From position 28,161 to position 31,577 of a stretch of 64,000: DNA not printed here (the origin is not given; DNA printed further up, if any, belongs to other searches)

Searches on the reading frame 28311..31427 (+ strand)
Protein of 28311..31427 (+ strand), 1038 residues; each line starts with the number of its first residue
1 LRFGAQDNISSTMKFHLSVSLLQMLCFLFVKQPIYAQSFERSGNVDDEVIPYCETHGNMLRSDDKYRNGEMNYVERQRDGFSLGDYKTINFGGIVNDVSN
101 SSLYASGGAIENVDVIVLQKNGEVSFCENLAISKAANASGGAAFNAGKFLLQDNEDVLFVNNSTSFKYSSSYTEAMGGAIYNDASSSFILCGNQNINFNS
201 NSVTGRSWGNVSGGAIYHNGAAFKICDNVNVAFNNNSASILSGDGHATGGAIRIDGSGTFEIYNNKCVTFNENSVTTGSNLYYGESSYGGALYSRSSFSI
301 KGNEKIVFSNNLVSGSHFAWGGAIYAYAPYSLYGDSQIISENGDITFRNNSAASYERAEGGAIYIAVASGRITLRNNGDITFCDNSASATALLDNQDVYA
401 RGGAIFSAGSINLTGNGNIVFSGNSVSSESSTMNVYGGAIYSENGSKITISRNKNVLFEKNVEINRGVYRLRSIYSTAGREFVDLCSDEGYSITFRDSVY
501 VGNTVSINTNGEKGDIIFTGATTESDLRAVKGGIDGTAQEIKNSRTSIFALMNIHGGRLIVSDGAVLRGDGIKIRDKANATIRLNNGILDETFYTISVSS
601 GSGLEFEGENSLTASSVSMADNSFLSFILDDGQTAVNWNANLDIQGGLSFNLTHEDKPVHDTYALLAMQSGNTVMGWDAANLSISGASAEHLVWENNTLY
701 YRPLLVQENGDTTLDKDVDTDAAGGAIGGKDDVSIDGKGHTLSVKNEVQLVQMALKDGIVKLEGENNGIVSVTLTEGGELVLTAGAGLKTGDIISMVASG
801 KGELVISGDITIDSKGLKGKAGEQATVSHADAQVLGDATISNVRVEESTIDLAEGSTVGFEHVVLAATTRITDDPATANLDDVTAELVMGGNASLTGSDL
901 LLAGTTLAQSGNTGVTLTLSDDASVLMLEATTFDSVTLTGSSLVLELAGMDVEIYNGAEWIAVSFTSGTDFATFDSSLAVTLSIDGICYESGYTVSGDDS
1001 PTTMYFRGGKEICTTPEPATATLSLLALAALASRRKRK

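Call 95: search_protein_families(library=pfam, proteins=[window:28311-31427:+], max_evalue=0.001)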
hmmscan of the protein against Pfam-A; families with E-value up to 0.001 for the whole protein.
window:28311-31427:+ (1038 aa): 1 family
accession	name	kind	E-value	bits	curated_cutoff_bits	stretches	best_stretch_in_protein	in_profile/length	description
PF02415.23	Chlam_PMP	-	2.2e-15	55.5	20.6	0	418-443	1-19/19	Chlamydia polymorphic membrane protein (Chlamydia_PMP) repeat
